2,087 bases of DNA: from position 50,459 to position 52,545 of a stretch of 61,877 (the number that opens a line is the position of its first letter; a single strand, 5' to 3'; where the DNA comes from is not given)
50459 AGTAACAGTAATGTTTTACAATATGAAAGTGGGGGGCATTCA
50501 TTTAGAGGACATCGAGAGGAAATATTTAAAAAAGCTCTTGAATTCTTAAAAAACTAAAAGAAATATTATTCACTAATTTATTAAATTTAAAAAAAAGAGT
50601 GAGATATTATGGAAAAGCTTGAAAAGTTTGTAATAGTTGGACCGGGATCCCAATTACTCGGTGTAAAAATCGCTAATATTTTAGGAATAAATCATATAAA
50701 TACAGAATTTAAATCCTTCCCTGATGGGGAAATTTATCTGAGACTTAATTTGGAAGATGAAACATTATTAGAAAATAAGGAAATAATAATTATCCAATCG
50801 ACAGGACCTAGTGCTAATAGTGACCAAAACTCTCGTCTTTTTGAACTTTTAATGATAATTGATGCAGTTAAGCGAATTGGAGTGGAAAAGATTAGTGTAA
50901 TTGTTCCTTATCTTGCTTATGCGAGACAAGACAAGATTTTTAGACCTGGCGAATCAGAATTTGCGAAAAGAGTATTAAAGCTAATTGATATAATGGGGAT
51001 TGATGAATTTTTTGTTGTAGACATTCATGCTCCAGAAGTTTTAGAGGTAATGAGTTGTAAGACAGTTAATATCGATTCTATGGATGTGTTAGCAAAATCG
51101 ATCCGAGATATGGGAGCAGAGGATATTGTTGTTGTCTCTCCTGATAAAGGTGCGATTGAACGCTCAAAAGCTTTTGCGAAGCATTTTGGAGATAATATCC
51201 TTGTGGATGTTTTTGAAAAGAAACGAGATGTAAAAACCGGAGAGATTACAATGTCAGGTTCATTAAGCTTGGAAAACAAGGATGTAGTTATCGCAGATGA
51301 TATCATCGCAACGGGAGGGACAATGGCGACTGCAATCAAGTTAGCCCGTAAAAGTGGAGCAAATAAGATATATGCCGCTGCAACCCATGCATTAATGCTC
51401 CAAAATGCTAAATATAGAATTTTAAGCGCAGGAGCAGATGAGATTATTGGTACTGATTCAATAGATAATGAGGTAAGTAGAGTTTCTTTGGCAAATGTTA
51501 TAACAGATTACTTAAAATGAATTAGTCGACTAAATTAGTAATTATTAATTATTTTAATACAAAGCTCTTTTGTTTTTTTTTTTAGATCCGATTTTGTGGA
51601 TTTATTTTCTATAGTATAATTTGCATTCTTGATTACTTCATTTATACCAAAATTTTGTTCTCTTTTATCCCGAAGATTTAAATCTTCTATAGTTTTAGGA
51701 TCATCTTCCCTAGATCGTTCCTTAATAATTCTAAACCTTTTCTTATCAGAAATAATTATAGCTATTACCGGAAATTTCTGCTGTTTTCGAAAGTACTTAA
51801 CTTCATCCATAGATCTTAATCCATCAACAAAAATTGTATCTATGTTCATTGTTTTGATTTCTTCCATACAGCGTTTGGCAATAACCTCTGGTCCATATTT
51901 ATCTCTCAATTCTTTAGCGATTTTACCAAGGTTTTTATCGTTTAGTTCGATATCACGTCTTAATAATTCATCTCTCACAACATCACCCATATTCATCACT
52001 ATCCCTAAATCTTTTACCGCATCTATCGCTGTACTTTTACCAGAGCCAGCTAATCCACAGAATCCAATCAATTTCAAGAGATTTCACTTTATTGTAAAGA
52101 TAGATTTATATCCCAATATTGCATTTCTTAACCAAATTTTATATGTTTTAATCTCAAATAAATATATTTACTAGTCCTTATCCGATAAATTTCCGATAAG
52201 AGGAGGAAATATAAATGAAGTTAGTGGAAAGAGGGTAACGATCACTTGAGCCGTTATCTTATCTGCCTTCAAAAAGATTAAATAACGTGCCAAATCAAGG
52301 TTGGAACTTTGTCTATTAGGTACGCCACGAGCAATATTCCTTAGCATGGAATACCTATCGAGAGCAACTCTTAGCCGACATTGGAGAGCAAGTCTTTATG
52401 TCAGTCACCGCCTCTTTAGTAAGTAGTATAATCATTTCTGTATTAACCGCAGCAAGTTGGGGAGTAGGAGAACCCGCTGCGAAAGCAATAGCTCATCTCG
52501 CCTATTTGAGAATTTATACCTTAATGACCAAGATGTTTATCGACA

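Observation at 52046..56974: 4.9-kb insertion bounded by 65-bp direct repeats that duplicate the 5' end of a P-loop kinase gene, with no recognisable integrase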

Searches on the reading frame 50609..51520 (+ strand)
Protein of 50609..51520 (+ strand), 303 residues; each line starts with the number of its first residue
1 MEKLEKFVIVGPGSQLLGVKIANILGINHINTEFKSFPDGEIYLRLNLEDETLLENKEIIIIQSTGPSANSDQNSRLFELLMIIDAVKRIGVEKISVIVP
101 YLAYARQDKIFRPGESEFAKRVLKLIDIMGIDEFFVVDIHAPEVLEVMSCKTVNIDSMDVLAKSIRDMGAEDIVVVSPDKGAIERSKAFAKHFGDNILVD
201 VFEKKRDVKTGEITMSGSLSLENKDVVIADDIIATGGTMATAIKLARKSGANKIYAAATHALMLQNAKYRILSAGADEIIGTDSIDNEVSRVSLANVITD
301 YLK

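Call 7: search_protein_families(library=pfam, max_evalue=0.01, proteins=[window:50609-51520:+])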
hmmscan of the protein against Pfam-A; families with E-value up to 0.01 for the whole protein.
window:50609-51520:+ (303 aa): 5 families
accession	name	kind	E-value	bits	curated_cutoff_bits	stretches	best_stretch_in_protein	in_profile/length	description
PF13793.12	Pribosyltran_N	-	3.6e-24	85.3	25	1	9-130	4-117/117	N-terminal domain of ribose phosphate pyrophosphokinase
PF00156.33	Pribosyltran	-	2.4e-15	56.6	26.3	1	156-260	14-124/158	Phosphoribosyl transferase domain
PF14572.12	Pribosyl_synth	-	1.4e-08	35.3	27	1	223-294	83-154/184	Phosphoribosyl synthetase-associated domain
PF14681.12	UPRTase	-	0.0031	17.4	27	1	221-289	118-186/206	Uracil phosphoribosyltransferase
PF24390.1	PRTase-CE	-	0.0045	17.3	27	1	184-273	75-157/253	PRTase-CE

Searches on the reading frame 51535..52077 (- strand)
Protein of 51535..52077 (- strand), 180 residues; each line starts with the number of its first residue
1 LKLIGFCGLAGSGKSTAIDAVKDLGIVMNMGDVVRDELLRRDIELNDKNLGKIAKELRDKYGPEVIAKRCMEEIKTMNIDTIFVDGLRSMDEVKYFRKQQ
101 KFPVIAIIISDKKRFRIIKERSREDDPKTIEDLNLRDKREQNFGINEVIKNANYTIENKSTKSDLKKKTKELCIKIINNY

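Call 7: search_protein_families(library=pfam, max_evalue=0.01, proteins=[window:51535-52077:-])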
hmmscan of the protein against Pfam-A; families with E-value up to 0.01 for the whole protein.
window:51535-52077:- (180 aa): 5 families
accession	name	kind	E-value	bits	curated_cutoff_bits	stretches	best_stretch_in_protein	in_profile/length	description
PF13207.12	AAA_17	-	2.8e-10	41.1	27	1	8-133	2-135/136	AAA domain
PF13238.12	AAA_18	-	9.1e-08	33.1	29.4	1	4-127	1-117/128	AAA domain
PF13671.12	AAA_33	-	0.00012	22.9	27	1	3-133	1-131/143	AAA domain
PF03668.21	RapZ-like_N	-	0.0082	16.4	25.4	0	1-63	1-66/158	RapZ-like N-terminal domain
PF13555.12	AAA_29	-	0.0096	16.1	27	0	7-22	28-43/61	P-loop containing region of AAA domain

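Call 8: find_encoding_contigs(protein=window:51535-52077:-, flank=10000, max_places=10)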
Protein window:51535-52077:- (180 aa): no gene with exactly this product is on record in the collection.

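Call 10: find_related_loci(query=window:51538-52077:-, collection=genome_contigs, flank=10000)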
Query seq(180 aa) (180 aa) in genome_contigs; peptide patterns used: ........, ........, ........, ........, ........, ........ (x = any residue, [..] = any of these).
143 stretches matched a pattern, but none encodes a relative of the query by tblastn (E <= 1e-3).

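Call 11: find_homologous_proteins(query=window:51538-52077:-, max_evalue=0.00001)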
Query seq(180 aa) (180 aa): 556 proteins with E <= 0.00001 among 1099 candidates; the best 120 are listed.
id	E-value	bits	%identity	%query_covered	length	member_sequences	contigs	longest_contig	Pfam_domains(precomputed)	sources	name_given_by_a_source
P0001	4.3e-109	380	100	100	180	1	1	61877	PF13207.13,PF13238.13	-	-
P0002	4.9e-63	230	60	87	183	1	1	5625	PF13671.13,PF13207.13,PF13238.13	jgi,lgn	jgi:dephospho-CoA kinase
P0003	6.6e-62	226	58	100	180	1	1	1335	PF13207.13,PF13238.13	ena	-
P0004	4.5e-61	223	58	100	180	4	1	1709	PF13207.13,PF13238.13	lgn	-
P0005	1.5e-60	222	58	100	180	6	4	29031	PF13671.13,PF13207.13,PF13238.13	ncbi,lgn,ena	-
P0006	5.4e-60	220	59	99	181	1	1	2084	PF13671.13,PF13207.13,PF13238.13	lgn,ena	-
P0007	6.5e-60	220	58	99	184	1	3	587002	PF13671.13,PF13207.13,PF13238.13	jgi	jgi:dephospho-CoA kinase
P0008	9.7e-60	219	57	100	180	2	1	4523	PF13671.13,PF13207.13,PF13238.13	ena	-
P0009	2.1e-59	218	58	100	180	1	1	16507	PF13671.13,PF13207.13,PF13238.13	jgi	jgi:dephospho-CoA kinase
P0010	3.4e-59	217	58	100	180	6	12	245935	PF13671.13,PF13207.13,PF13238.13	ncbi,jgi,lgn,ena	-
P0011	3.4e-59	217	56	100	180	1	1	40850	PF13671.13,PF13207.13,PF13238.13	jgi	-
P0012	6.1e-59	217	57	100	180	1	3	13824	PF13671.13,PF13207.13,PF13238.13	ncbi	ncbi:MAG: AAA family ATPase [Promethearchaeota archaeon]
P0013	7.4e-59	216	54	100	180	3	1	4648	PF13207.13,PF13238.13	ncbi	ncbi:MAG: AAA family ATPase [Promethearchaeota archaeon]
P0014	1.1e-58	216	54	99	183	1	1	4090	PF13207.13,PF13238.13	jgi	-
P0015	1.2e-58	216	59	100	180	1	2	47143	PF13671.13,PF13207.13,PF13238.13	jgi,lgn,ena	-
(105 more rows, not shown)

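Call 13: find_encoding_contigs(protein=P0007, flank=8000, max_places=2)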
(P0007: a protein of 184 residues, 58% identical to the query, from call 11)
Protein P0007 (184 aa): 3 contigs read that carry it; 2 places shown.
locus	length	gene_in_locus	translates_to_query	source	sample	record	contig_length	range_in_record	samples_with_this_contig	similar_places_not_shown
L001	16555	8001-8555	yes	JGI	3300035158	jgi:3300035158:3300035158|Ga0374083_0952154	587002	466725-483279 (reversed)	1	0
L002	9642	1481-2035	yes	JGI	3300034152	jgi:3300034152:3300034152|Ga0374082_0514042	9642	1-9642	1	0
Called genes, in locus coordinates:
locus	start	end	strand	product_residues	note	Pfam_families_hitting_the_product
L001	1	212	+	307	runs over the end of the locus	PF00557:Peptidase_M24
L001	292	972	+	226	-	PF07385:Lyx_isomer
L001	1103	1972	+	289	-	PF00483:NTP_transferase, PF12804:NTP_transf_3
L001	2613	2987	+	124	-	-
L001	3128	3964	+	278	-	-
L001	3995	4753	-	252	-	-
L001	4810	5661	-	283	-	PF05368:NmrA, PF13460:NAD_binding_10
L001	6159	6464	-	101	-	PF01918:Alba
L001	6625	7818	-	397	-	PF01398:JAB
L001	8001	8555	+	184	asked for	PF13238:AAA_18, PF13671:AAA_33 (weak), PF13207:AAA_17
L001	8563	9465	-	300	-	PF13793:Pribosyltran_N, PF00156:Pribosyltran, PF14572:Pribosyl_synth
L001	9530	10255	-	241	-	PF20434:BD-FAE (faint), PF00561:Abhydrolase_1 (weak), PF12146:Hydrolase_4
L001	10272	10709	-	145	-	PF01592:NifU_N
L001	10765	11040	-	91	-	-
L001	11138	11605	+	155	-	-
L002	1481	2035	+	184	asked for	PF13238:AAA_18, PF13671:AAA_33 (weak), PF13207:AAA_17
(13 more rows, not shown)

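Call 14: find_encoding_contigs(protein=P0005, flank=8000, max_places=2)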
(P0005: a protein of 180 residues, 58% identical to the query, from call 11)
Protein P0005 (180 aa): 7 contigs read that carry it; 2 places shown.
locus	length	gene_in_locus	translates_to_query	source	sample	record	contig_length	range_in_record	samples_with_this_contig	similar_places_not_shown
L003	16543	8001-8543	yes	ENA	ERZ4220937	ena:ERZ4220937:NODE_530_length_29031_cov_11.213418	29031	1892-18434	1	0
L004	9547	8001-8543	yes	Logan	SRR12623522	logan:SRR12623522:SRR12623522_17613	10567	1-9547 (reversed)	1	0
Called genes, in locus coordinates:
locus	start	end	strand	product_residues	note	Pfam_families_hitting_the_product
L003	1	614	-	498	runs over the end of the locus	PF01555:N6_N4_Mtase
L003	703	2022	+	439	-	PF01336:tRNA_anti-codon, PF00152:tRNA-synt_2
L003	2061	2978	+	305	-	PF00557:Peptidase_M24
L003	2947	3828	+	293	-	PF00483:NTP_transferase, PF12804:NTP_transf_3 (faint)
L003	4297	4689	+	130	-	-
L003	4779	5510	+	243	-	-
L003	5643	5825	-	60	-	-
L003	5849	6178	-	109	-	PF01918:Alba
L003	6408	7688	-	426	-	PF01398:JAB, PF14464:Prok-JAB (faint)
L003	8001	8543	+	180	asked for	PF13238:AAA_18, PF13671:AAA_33 (weak), PF13207:AAA_17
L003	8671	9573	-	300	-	PF13793:Pribosyltran_N, PF00156:Pribosyltran, PF14572:Pribosyl_synth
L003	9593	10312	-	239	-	PF20434:BD-FAE (weak), PF00561:Abhydrolase_1, PF12146:Hydrolase_4, PF00326:Peptidase_S9 (weak)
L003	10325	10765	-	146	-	PF01592:NifU_N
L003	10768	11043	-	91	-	-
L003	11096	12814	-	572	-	-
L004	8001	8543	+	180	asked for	PF13238:AAA_18, PF13671:AAA_33 (weak), PF13207:AAA_17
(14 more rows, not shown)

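Call 15: find_encoding_contigs(protein=P0010, flank=8000, max_places=2)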
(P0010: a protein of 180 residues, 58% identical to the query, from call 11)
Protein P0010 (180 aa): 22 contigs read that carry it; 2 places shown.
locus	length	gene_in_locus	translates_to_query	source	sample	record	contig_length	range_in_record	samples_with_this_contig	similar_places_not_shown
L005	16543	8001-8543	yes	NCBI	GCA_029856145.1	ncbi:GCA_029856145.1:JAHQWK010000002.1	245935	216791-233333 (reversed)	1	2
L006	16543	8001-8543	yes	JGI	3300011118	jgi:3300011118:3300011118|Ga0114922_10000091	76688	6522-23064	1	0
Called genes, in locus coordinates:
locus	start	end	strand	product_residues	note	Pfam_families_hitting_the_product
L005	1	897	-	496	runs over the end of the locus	PF01555:N6_N4_Mtase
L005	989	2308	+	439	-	PF01336:tRNA_anti-codon, PF00152:tRNA-synt_2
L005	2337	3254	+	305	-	PF00557:Peptidase_M24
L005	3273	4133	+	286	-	PF00483:NTP_transferase, PF12804:NTP_transf_3 (weak)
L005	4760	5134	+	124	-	PF18050:Cyclophil_like2 (weak)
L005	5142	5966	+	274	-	PF09335:VTT_dom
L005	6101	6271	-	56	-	-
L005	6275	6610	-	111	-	PF01918:Alba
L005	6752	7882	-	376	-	PF01398:JAB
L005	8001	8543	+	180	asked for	PF13238:AAA_18, PF13671:AAA_33 (weak), PF13207:AAA_17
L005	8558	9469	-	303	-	PF13793:Pribosyltran_N, PF00156:Pribosyltran, PF14572:Pribosyl_synth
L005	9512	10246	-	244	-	PF20434:BD-FAE (faint), PF00561:Abhydrolase_1 (weak), PF12146:Hydrolase_4, PF12697:Abhydrolase_6 (weak), PF00326:Peptidase_S9 (weak)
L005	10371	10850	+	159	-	-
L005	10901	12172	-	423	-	-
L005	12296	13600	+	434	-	PF18301:preATP-grasp_3, PF02655:ATP-grasp_3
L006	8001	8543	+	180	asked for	PF13238:AAA_18, PF13671:AAA_33 (weak), PF13207:AAA_17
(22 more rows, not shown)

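Call 21: find_related_loci(query=A2, collection=genome_contigs, flank=10000)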
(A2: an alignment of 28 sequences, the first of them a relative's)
Query A2 (180 aa) in genome_contigs; peptide patterns used: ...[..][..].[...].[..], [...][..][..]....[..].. (x = any residue, [..] = any of these).
600 stretches matched a pattern (row limit reached: there are more); 385 encode a relative of the query (tblastn E <= 1e-3); the best 80 are kept; 80 distinct loci.
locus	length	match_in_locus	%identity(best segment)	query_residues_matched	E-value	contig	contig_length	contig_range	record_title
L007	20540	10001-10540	56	1-180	3e-64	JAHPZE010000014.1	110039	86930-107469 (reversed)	MAG: Promethearchaeota archaeon isolate LW40_87 NODE_329_length_110039_cov_71.014202, whole genome shotgun sequence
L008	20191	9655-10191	56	2-180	4e-64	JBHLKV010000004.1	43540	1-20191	MAG: Candidatus Hodarchaeota archaeon isolate DZ1M.223 DZ1M.223@2470, whole genome shotgun sequence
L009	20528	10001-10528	59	4-179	6e-64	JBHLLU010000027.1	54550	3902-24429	MAG: Promethearchaeota archaeon isolate DZ1S.191 DZ1S.191@943, whole genome shotgun sequence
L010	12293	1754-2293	54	1-180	5e-64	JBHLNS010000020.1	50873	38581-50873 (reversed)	MAG: Promethearchaeota archaeon isolate DZ2S.372 DZ2S.372@1667, whole genome shotgun sequence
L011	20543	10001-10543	55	1-180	2e-62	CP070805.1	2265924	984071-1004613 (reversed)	MAG: Promethearchaeota archaeon isolate bin132 chromosome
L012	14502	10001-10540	56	1-180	1e-61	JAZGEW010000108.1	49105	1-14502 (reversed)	MAG: Promethearchaeia archaeon isolate SCS4bin.30 SCS4bin.30_108, whole genome shotgun sequence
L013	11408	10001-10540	54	1-180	3e-61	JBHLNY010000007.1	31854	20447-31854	MAG: Promethearchaeota archaeon isolate DZ2S.398 DZ2S.398@3910, whole genome shotgun sequence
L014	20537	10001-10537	56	2-180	3e-61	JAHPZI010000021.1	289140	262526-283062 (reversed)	MAG: Promethearchaeota archaeon isolate LW60_4 NODE_54_length_289140_cov_14.846568, whole genome shotgun sequence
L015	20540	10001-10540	54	1-180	9e-61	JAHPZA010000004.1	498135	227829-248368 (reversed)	MAG: Promethearchaeota archaeon isolate LW40_45 NODE_17_length_498135_cov_20.553515, whole genome shotgun sequence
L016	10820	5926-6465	56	1-180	1e-60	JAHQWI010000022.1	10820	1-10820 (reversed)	MAG: Promethearchaeia archaeon isolate ABR03 NODE_1173_length_10820_cov_5, whole genome shotgun sequence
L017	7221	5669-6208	56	1-180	3e-60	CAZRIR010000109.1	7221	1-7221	MAG TPA_asm: uncultured archaeon isolate binchicken_co81_355 genome assembly, contig: NODE_18409_length_7221_cov_6.99748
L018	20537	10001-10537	54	2-180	6e-60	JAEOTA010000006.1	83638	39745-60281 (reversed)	MAG: Promethearchaeota archaeon isolate YT1_007 k127_2868733, whole genome shotgun sequence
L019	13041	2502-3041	51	1-180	2e-59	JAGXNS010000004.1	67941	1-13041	MAG: Promethearchaeota archaeon isolate bin49 NODE_4_length_67941_cov_161.197999, whole genome shotgun sequence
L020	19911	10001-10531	52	3-179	2e-59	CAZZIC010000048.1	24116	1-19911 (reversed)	MAG TPA_asm: uncultured archaeon isolate binchicken_co8_354 genome assembly, contig: NODE_3106_length_24116_cov_16.24479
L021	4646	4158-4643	56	1-162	3e-59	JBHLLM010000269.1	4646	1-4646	MAG: Candidatus Hermodarchaeota archaeon isolate DZ1M.447 DZ1M.447@103616, whole genome shotgun sequence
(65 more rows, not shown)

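Call 78: search_protein_families(library=ncbifam, max_evalue=0.01, proteins=[window:51535-52077:-])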
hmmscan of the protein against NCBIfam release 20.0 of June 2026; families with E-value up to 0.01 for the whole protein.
window:51535-52077:- (180 aa): 1 family
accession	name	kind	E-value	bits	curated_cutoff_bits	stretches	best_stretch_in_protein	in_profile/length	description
NF006226.0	PRK08356.1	equivalog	1.3e-09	38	189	1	44-173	61-190/195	hypothetical protein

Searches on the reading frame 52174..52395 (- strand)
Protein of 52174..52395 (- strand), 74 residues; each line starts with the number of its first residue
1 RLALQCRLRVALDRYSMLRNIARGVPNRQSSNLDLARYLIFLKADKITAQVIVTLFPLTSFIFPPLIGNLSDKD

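Call 29: search_protein_families(library=pfam, max_evalue=10, proteins=[window:52174-52395:-])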
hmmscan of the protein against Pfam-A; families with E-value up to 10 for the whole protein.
seq(74 aa): 1 family
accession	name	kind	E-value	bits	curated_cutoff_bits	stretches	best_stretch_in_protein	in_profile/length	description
PF07690.21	MFS_1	-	0.081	12.3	33.4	1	42-73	27-58/347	Major Facilitator Superfamily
